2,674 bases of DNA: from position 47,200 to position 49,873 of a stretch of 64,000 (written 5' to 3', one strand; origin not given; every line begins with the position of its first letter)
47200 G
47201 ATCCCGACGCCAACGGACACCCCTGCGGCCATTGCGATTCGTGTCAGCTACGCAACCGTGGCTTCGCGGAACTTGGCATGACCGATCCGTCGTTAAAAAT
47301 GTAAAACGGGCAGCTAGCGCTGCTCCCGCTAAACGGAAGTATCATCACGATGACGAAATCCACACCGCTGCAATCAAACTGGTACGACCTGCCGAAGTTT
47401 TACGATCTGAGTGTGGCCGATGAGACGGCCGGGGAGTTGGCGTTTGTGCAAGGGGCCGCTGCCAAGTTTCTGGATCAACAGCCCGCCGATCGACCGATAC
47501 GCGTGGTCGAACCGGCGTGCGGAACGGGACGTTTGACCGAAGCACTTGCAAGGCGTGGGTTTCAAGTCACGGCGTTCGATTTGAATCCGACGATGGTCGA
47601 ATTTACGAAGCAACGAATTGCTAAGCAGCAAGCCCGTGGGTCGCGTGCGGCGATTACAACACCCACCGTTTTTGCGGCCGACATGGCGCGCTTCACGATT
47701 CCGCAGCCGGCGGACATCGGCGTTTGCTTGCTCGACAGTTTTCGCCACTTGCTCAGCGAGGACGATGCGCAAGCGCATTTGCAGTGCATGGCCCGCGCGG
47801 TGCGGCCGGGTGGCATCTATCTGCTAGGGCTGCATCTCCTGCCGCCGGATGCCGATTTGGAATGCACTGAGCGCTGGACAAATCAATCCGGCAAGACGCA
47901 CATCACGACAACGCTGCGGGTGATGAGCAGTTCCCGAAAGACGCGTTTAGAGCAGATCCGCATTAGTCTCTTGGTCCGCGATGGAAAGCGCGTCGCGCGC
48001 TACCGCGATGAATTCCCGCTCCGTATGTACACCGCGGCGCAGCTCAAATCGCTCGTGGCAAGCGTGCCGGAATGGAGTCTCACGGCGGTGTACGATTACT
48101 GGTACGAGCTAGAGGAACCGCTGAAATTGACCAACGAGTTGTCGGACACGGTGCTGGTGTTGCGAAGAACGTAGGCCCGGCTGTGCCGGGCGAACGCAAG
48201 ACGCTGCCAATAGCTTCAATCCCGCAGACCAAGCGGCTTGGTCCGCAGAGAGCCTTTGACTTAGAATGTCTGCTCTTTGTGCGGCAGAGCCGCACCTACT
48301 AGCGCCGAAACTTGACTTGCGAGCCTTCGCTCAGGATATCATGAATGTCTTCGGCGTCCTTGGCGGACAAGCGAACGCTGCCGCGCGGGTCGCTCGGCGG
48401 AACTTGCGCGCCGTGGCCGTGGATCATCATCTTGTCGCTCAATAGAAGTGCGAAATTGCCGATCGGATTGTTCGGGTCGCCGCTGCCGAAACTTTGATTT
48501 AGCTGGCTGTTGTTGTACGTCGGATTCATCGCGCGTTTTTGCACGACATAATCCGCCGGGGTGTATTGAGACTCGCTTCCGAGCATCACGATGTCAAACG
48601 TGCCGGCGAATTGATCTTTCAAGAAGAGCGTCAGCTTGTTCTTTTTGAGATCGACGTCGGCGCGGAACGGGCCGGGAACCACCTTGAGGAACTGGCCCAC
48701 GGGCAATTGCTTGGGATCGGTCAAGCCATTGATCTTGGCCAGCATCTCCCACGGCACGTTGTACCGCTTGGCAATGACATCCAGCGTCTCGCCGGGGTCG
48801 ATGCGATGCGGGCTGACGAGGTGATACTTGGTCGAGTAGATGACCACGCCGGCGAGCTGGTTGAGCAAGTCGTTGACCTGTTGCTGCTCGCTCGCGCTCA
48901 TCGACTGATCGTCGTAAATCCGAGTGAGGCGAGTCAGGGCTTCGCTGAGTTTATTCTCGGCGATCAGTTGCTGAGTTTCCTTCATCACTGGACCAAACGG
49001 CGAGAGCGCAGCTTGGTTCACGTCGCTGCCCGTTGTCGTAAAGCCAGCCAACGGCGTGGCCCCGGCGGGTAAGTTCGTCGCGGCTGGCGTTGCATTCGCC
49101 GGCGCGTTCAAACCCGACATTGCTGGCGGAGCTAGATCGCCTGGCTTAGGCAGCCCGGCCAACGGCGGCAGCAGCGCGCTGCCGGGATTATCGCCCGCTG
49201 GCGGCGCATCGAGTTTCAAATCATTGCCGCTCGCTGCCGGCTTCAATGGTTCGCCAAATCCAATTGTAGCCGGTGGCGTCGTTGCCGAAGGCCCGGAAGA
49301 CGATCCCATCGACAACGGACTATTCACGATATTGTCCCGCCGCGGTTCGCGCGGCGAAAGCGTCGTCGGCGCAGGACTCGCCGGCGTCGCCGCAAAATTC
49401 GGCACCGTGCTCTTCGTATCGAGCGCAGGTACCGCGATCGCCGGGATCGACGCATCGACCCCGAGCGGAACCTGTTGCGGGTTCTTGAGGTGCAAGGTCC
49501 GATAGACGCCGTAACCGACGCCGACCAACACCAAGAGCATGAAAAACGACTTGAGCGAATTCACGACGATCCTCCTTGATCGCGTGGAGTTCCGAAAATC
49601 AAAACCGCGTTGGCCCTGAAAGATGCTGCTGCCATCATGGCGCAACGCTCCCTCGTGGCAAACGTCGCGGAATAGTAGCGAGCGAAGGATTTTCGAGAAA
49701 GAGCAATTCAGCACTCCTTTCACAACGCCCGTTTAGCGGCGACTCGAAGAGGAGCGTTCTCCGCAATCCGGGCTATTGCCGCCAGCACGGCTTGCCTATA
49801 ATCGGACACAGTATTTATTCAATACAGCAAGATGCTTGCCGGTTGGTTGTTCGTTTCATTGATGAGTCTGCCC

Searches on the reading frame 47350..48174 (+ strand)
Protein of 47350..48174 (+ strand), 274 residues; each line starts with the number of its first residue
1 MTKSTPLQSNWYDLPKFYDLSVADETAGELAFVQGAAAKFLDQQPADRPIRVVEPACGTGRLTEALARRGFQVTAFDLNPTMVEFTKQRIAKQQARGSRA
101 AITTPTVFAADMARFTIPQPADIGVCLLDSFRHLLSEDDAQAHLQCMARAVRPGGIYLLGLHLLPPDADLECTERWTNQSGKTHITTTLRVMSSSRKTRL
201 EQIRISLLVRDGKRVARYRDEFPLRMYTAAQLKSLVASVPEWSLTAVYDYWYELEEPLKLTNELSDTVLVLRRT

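Call 11: search_protein_families(library=pfam, proteins=[window:47350-48174:+], max_evalue=0.01)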
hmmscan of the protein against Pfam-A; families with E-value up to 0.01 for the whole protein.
window:47350-48174:+ (274 aa): 8 families
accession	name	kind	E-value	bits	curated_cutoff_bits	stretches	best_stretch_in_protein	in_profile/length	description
PF13649.12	Methyltransf_25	-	9.8e-15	55.5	27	1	52-155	1-97/97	Methyltransferase domain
PF08241.18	Methyltransf_11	-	2.9e-12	47.5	21.2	1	54-158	2-94/95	Methyltransferase domain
PF08242.18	Methyltransf_12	-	1.2e-09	39.2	30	1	56-156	4-97/98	Methyltransferase domain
PF13489.12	Methyltransf_23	-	2.4e-08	34.3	27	1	33-179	5-135/164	Methyltransferase domain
PF13847.12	Methyltransf_31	-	1.1e-06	28.9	27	1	50-163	5-113/145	Methyltransferase domain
PF05724.17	TPMT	-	0.00079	19.6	26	1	34-94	23-84/218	Thiopurine S-methyltransferase (TPMT)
PF03848.20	TehB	-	0.002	18.1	20.4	1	48-97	30-79/193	Tellurite resistance protein TehB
PF01209.24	Ubie_methyltran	-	0.0031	17.4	20.1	1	46-156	45-148/233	ubiE/COQ5 methyltransferase family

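Call 26: find_encoding_contigs(protein=window:47350-48174:+, flank=10000, max_places=6)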
Protein window:47350-48174:+ (274 aa): 2 contigs read that carry it; 2 places shown.
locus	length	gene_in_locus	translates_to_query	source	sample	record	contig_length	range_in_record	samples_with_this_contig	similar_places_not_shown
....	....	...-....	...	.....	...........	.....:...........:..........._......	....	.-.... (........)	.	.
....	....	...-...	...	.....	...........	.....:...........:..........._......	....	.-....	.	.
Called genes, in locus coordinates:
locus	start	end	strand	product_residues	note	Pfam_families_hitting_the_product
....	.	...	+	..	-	?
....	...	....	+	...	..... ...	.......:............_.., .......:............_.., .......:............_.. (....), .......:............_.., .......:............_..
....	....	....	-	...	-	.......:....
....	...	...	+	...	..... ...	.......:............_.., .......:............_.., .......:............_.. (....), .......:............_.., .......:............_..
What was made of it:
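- Tried and rejected: Only short Logan contigs identical to the window were found (call 26).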

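Call 47: find_homologous_proteins(query=window:47350-48171:+, max_evalue=1e-30)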
Query window:47350-48171:+ (274 aa): 1110 proteins with E <= 1e-30 among 3331 candidates; the best 120 are listed.
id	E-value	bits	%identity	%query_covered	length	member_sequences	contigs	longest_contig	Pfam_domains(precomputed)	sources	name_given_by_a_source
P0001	3.8e-179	611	100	100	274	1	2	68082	PF13847.13,PF13489.13,PF13649.13,PF08241.19,PF08242.19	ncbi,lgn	-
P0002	1.7e-154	531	87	98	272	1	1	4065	PF13489.13,PF05724.18,PF13649.13,PF08241.19,PF08242.19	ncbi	-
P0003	2.1e-153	527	87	98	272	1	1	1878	PF13847.13,PF13489.13,PF13649.13,PF08241.19,PF08242.19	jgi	jgi:SAM-dependent methyltransferase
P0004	3.0e-153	527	87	98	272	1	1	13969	PF13847.13,PF13489.13,PF13649.13,PF08241.19,PF08242.19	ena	-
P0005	2.2e-152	524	86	98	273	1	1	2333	PF13847.13,PF13489.13,PF13649.13,PF08241.19,PF08242.19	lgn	-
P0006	2.5e-152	523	84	98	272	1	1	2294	PF13489.13,PF13649.13,PF08241.19,PF08242.19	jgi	jgi:SAM-dependent methyltransferase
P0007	1.9e-151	521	83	98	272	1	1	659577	PF13847.13,PF13489.13,PF13649.13,PF08241.19,PF08242.19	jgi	-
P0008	5.5e-151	519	85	98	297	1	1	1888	PF13489.13,PF13649.13,PF08241.19,PF08242.19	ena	-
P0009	1.7e-148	511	84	98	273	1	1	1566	PF13489.13,PF13649.13,PF08241.19,PF08242.19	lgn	-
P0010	1.8e-146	504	81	98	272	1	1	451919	PF13847.13,PF13489.13,PF13649.13,PF08241.19,PF08242.19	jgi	jgi:SAM-dependent methyltransferase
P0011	1.3e-145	501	82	98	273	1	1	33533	PF13847.13,PF13649.13,PF08241.19,PF08242.19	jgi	jgi:SAM-dependent methyltransferase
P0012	2.0e-144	498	81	99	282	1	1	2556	PF13847.13,PF13489.13,PF13649.13,PF08241.19,PF08242.19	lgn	-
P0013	1.1e-143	495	78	100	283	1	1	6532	PF13489.13,PF13649.13,PF08241.19,PF08242.19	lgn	-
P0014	1.7e-143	495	80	98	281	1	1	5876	PF13489.13,PF13649.13,PF08241.19,PF08242.19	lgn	-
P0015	2.8e-142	491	79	98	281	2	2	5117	PF13489.13,PF13649.13,PF08241.19,PF08242.19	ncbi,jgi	jgi:SAM-dependent methyltransferase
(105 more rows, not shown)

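Call 49: find_encoding_contigs(protein=P0007, flank=10000, max_places=2)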
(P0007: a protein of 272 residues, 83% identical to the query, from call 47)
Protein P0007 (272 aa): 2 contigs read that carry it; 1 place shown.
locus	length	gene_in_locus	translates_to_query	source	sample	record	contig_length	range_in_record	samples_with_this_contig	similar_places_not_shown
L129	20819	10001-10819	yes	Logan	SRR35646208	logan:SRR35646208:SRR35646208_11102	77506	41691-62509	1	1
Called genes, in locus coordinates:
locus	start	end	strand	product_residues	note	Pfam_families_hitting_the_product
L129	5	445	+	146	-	-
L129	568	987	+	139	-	-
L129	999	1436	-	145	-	-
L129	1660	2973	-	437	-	PF00072:Response_reg, PF00158:Sigma54_activat, PF14532:Sigma54_activ_2, PF07728:AAA_5, PF25601:AAA_lid_14, PF02954:HTH_8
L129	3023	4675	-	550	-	PF00672:HAMP, PF00512:HisKA, PF02518:HATPase_c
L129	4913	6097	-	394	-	PF03739:LptF_LptG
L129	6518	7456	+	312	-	PF01156:IU_nuc_hydro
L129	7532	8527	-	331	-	PF08240:ADH_N, PF00107:ADH_zinc_N, PF13602:ADH_zinc_N_2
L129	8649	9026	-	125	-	PF14489:QueF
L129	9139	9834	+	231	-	PF00733:Asn_synthase, PF06508:QueC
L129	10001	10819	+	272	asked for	PF13489:Methyltransf_23 (weak), PF08241:Methyltransf_11, PF08242:Methyltransf_12, PF13649:Methyltransf_25, PF13847:Methyltransf_31 (weak)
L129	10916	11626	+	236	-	PF00117:GATase, PF07722:Peptidase_C26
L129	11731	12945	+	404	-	PF03453:MoeA_N, PF03454:MoeA_C (faint), PF00994:MoCF_biosynth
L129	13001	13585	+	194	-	PF13489:Methyltransf_23 (weak)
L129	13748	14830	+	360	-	PF04055:Radical_SAM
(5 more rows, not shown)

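Call 50: find_encoding_contigs(protein=P0010, flank=10000, max_places=2)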
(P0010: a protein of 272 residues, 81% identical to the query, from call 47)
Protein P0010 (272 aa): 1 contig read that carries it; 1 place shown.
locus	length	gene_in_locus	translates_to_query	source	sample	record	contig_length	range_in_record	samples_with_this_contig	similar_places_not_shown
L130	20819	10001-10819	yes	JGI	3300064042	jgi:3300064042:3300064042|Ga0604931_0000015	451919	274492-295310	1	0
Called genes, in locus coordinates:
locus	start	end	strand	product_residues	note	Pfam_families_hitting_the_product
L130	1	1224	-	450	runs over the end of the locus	PF00072:Response_reg, PF00158:Sigma54_activat, PF14532:Sigma54_activ_2, PF07728:AAA_5, PF25601:AAA_lid_14, PF02954:HTH_8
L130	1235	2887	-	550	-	PF00672:HAMP, PF00512:HisKA, PF02518:HATPase_c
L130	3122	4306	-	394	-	PF03739:LptF_LptG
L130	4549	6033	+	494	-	PF09594:GT87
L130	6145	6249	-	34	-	-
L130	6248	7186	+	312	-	PF01156:IU_nuc_hydro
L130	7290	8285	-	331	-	PF08240:ADH_N, PF00107:ADH_zinc_N, PF13602:ADH_zinc_N_2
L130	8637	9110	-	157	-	PF14489:QueF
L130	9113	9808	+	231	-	PF00733:Asn_synthase, PF06508:QueC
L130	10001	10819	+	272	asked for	PF13489:Methyltransf_23, PF08241:Methyltransf_11, PF08242:Methyltransf_12, PF13649:Methyltransf_25, PF13847:Methyltransf_31 (weak)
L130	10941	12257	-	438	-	PF01476:LysM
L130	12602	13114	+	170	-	PF00072:Response_reg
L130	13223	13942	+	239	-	PF26351:DUF8091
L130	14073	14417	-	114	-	PF00543:P-II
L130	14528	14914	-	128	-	-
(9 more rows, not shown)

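Call 51: find_encoding_contigs(protein=P0004, flank=10000, max_places=2)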
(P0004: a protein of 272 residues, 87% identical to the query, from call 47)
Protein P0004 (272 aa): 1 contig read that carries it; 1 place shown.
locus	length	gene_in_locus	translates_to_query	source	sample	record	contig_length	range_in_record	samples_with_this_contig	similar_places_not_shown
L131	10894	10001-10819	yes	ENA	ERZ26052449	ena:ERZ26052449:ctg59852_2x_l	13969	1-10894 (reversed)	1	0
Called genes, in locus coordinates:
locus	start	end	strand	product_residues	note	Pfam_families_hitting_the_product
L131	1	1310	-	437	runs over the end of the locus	PF00072:Response_reg, PF00158:Sigma54_activat, PF14532:Sigma54_activ_2, PF07728:AAA_5, PF25601:AAA_lid_14, PF02954:HTH_8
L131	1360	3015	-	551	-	PF00672:HAMP, PF00512:HisKA, PF02518:HATPase_c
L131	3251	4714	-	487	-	PF03739:LptF_LptG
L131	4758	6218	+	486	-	PF09594:GT87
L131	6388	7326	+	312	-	PF01156:IU_nuc_hydro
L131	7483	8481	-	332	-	PF08240:ADH_N, PF00107:ADH_zinc_N, PF13602:ADH_zinc_N_2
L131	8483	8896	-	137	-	PF14489:QueF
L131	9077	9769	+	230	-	PF00733:Asn_synthase, PF06508:QueC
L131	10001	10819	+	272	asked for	PF13489:Methyltransf_23, PF08241:Methyltransf_11, PF08242:Methyltransf_12, PF13649:Methyltransf_25, PF13847:Methyltransf_31 (faint)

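Call 63: list_cluster_members(proteins=[P0001])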
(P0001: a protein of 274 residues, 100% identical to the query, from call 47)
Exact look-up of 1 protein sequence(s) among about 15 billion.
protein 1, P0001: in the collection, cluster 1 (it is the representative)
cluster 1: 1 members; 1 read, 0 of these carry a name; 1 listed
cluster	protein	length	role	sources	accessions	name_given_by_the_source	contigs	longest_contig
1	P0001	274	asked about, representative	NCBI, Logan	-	-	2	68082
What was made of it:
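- Tried and rejected: The exact-cluster look-up gave no accession (call 63).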

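Call 85: find_encoding_contigs(protein=P0002, flank=3000, max_places=1)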
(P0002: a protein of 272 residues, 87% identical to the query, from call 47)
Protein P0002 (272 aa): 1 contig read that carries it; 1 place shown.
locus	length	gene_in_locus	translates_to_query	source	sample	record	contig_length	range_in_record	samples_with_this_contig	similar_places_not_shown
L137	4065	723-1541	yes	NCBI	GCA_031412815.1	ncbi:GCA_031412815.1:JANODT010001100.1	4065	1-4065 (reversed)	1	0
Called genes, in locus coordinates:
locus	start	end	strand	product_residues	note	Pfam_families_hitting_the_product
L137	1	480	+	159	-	?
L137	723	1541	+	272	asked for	PF05724:TPMT (weak), PF13489:Methyltransf_23 (weak), PF08241:Methyltransf_11, PF08242:Methyltransf_12, PF13649:Methyltransf_25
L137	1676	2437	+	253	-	PF00117:GATase, PF07722:Peptidase_C26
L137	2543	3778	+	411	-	PF03453:MoeA_N, PF00994:MoCF_biosynth, PF03454:MoeA_C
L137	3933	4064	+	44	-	?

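Call 86: find_encoding_contigs(protein=P0011, flank=10000, max_places=1)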
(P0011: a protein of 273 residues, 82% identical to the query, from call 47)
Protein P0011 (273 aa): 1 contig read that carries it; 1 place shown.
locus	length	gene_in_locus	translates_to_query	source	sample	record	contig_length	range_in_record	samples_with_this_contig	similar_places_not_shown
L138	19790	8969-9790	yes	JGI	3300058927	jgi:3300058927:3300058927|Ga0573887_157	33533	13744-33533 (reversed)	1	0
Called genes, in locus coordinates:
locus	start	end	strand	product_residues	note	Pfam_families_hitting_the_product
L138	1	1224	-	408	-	?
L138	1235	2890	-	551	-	PF00672:HAMP, PF00512:HisKA, PF02518:HATPase_c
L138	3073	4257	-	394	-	PF03739:LptF_LptG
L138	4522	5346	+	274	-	-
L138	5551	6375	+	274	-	PF01156:IU_nuc_hydro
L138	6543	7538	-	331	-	PF08240:ADH_N, PF00107:ADH_zinc_N, PF13602:ADH_zinc_N_2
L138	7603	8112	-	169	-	PF14489:QueF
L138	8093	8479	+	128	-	PF00733:Asn_synthase, PF06508:QueC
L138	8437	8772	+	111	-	PF06508:QueC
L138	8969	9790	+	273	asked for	PF08241:Methyltransf_11, PF08242:Methyltransf_12, PF13649:Methyltransf_25, PF13847:Methyltransf_31 (weak)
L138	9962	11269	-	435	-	PF01476:LysM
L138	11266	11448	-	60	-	-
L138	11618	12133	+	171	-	PF00072:Response_reg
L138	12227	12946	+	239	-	PF26351:DUF8091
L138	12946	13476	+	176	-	-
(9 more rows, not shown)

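Call 87: find_encoding_contigs(protein=P0013, flank=5000, max_places=1)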
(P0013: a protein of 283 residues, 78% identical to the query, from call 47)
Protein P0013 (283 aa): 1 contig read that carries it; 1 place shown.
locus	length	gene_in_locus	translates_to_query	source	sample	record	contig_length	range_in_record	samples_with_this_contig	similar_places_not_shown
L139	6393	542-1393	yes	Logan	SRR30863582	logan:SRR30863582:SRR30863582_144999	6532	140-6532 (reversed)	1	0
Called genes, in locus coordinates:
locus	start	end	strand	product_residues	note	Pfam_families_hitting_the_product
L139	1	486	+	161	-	?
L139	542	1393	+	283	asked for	PF13489:Methyltransf_23 (weak), PF08241:Methyltransf_11, PF08242:Methyltransf_12 (weak), PF13649:Methyltransf_25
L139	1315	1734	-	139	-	-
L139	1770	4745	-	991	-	PF13385:Laminin_G_3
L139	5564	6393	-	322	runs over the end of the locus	?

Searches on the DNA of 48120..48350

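Call 92: search_rna_families(source=window, start=48120, end=48350, threshold=evalue, max_evalue=1)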
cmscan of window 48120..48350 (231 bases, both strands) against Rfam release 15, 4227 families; matches with E-value up to 1: 0.
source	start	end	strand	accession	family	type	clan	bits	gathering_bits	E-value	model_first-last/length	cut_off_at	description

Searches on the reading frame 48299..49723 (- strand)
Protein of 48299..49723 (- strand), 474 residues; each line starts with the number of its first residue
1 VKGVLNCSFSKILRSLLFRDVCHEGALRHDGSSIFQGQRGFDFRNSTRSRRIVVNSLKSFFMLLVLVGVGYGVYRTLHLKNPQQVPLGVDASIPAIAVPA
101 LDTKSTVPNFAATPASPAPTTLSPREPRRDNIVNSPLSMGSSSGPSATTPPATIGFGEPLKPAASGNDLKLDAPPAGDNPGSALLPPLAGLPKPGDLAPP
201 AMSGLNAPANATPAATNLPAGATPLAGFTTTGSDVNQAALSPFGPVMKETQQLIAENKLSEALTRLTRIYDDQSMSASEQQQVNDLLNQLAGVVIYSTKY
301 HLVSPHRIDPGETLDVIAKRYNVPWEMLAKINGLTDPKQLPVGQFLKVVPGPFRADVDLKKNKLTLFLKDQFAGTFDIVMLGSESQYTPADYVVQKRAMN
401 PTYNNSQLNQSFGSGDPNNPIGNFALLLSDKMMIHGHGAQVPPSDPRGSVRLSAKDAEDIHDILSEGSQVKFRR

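Call 11: search_protein_families(library=pfam, proteins=[window:48299-49723:-], max_evalue=0.01)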
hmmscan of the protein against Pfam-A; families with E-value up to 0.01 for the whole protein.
window:48299-49723:- (474 aa): 2 families
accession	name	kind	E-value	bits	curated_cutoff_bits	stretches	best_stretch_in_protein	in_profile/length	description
PF01476.26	LysM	-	1.1e-09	38.6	20.9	1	306-348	1-42/43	LysM domain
PF03734.19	YkuD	-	0.0021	19.1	23.4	1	354-470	3-144/146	L,D-transpeptidase catalytic domain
